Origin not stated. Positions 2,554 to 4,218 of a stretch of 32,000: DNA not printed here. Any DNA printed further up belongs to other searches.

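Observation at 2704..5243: Divergent orphan pair: 454-aa soluble protein and 334-aa two-TM protein, a candidate two-gene conflict/defence module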

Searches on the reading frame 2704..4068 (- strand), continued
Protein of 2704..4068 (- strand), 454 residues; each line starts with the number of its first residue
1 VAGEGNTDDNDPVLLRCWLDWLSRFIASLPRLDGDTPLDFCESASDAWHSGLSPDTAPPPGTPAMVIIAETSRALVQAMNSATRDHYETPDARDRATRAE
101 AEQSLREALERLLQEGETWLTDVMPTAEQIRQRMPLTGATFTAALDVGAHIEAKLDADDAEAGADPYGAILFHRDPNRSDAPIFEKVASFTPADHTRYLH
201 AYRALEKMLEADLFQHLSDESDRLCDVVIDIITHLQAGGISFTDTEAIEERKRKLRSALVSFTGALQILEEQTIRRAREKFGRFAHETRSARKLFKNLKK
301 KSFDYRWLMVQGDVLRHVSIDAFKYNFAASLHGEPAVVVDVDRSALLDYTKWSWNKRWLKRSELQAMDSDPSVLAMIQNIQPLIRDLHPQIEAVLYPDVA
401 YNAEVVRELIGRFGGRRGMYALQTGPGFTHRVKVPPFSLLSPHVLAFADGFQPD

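Call 81: get_annotated_region(hit=H4, flank=5000)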
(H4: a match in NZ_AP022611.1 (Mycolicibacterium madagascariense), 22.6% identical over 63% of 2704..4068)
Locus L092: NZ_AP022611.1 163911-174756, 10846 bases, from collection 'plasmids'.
description: Mycolicibacterium madagascariense strain JCM 13574 plasmid pJCM13574
organism: Mycolicibacterium madagascariense (NCBI taxid 212765)
taxonomy: Bacteria; Actinomycetota; Actinomycetes; Mycobacteriales; Mycobacteriaceae; Mycolicibacterium; Mycolicibacterium madagascariense
host: -; source: -; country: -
typing (MOB-suite, as given by PLSDB): mobilizable; relaxase MOBF
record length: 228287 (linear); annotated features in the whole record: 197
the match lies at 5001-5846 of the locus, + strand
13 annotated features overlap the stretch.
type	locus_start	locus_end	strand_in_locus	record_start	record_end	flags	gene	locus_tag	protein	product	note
CDS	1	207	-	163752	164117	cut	-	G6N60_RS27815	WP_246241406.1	hypothetical protein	-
CDS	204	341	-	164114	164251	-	-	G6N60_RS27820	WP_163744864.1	hypothetical protein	-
CDS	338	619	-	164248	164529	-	-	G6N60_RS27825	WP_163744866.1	hypothetical protein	-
CDS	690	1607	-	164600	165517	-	-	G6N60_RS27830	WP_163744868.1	conjugal transfer protein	-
CDS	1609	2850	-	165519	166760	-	-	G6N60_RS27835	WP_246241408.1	hypothetical protein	-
CDS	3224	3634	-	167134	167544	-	-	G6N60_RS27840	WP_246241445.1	hypothetical protein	-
CDS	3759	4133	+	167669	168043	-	-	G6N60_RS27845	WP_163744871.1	helix-turn-helix transcriptional regulator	-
CDS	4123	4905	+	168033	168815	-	-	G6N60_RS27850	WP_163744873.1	hypothetical protein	-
CDS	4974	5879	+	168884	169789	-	-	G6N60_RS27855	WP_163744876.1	hypothetical protein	-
CDS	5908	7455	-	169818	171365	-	eccE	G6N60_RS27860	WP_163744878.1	type VII secretion protein EccE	GO:0009306 - protein secretion [Evidence IEA]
CDS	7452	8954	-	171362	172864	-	mycP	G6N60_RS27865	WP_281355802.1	type VII secretion-associated serine protease mycosin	GO:0009306 - protein secretion [Evidence IEA]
CDS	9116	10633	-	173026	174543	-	eccD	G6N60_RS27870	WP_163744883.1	type VII secretion integral membrane protein EccD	GO:0009306 - protein secretion [Evidence IEA]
CDS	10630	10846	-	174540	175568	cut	-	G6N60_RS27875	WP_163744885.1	MinD/ParA family protein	-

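Call 91: find_encoding_contigs(protein=P0003, flank=8000, max_places=1)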
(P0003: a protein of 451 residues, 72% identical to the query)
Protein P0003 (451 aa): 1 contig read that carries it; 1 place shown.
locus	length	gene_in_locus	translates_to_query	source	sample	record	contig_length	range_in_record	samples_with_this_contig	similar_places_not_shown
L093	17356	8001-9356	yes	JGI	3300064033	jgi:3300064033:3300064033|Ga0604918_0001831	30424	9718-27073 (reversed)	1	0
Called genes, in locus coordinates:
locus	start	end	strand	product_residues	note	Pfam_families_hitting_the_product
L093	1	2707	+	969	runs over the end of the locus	PF08751:TrwC, PF13086:AAA_11 (faint), PF13245:AAA_19, PF13604:AAA_30, PF01443:Viral_helicase1 (faint), PF22232:TraI_hel_assoc_N (weak), PF27170:SH3_Rv2311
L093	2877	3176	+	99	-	-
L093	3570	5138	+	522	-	PF00665:rve (weak), PF22483:Mu-transpos_C_2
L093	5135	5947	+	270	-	PF01695:IstB_IS21, PF00308:Bac_DnaA (weak)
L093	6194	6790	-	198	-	-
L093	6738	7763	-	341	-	-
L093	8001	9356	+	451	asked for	-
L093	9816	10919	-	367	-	PF12844:HTH_19 (weak), PF13443:HTH_26 (weak), PF13560:HTH_31, PF01381:HTH_3, PF06114:Peptidase_M78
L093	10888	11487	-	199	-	-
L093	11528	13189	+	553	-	PF19614:DUF6119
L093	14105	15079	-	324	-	-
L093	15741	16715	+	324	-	PF14525:AraC_binding_2, PF00165:HTH_AraC (faint), PF12833:HTH_18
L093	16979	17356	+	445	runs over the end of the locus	PF00890:FAD_binding_2 (weak), PF01266:DAO, PF01946:Thi4 (weak), PF03486:HI0933_like (faint), PF07992:Pyr_redox_2 (weak), PF12831:FAD_oxidored (weak), PF13450:NAD_binding_8, PF01593:Amino_oxidase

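Call 92: find_encoding_contigs(protein=P0004, flank=8000, max_places=1)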
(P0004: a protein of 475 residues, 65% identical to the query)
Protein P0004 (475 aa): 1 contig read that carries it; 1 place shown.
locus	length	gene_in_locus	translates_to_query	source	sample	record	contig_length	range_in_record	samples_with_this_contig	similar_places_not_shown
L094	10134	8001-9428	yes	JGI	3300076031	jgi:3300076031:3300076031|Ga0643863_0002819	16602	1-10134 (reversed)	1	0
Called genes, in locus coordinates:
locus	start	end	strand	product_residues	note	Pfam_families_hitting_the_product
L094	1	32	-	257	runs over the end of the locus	-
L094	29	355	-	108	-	-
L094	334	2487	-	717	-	PF09250:Prim-Pol, PF13481:AAA_25 (weak)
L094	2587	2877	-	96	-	-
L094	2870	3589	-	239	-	-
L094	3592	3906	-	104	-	-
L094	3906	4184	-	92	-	-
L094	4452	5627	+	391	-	-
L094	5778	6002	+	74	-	-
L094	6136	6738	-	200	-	-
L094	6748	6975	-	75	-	-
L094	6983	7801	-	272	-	-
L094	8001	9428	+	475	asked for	-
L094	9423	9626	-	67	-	PF12728:HTH_17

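Call 97: search_protein_families(library=pfam, alignment_id=A5, max_evalue=0.00001)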
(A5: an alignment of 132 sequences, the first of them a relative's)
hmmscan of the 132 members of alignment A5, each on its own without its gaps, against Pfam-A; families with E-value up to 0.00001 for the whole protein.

A. member 1, L001:4978-6420:+ (480 aa): 1 family
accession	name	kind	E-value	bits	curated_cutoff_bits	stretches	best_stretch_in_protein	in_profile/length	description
PF01565.28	FAD_binding_4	-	2.3e-22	79.6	26.4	1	64-196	1-138/139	FAD binding domain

B. families by the number of members that match (of 132 scanned): 102 families (the first 25 are shown)
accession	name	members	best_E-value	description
PF08843.17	AbiEii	7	6.6e-20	Nucleotidyl transferase AbiEii toxin, Type IV TA system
PF00069.31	Pkinase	3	5.4e-43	Protein kinase domain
PF07714.23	PK_Tyr_Ser-Thr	3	6.6e-27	Protein tyrosine and serine/threonine kinase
PF00589.27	Phage_integrase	3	1.5e-23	Phage integrase family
PF00665.32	rve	3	8.7e-22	Integrase core domain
PF13683.12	rve_3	3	1.9e-14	Integrase core domain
PF17964.7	Big_10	2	2.4e-60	Bacterial Ig domain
PF00106.31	adh_short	2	4.4e-54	short chain dehydrogenase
PF00441.29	Acyl-CoA_dh_1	2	1.3e-49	Acyl-CoA dehydrogenase, C-terminal domain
PF13561.12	adh_short_C2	2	3.1e-40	Enoyl-(Acyl carrier protein) reductase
PF02771.21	Acyl-CoA_dh_N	2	5.6e-38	Acyl-CoA dehydrogenase, N-terminal domain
PF07690.21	MFS_1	2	3.5e-32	Major Facilitator Superfamily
PF13701.12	DDE_Tnp_1_4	2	1.8e-27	Transposase DDE domain group 1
PF02770.24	Acyl-CoA_dh_M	2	1.2e-26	Acyl-CoA dehydrogenase, middle domain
PF07669.17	Eco57I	2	2.7e-26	Eco57I restriction-modification methylase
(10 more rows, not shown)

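Call 98: search_protein_families(library=padloc, alignment_id=A5, max_evalue=0.00001)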
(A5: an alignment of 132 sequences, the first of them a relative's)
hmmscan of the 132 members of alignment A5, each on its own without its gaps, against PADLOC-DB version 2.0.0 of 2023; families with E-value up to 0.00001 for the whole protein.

A. member 1, L001:4978-6420:+ (480 aa): 0 families

B. families by the number of members that match (of 132 scanned): 76 families (the first 25 are shown)
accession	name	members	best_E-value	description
PDLC02295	AbiEii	7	9.6e-88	AbiEii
PDLC02301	AbiEii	7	1.2e-71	AbiEii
PDLC02327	AbiEii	7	1.3e-67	AbiEii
PDLC02325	AbiEii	7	1.3e-44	AbiEii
PDLC02291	AbiEii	7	2.5e-38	AbiEii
PDLC02314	AbiEii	7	1.4e-16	AbiEii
PDLC02329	AbiEii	4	9.2e-07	AbiEii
PDLC04053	PD-T4-6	3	1.1e-122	-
PDLC04039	PD-T4-6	3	4.3e-122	-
PDLC04043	PD-T4-6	3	3.6e-121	-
PDLC04042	PD-T4-6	3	6.9e-100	-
PDLC04041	PD-T4-6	3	1e-95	-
PDLC04061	PD-T4-6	3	8.6e-91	-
PDLC04054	PD-T4-6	3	2.8e-90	-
PDLC04060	PD-T4-6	3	9.1e-79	-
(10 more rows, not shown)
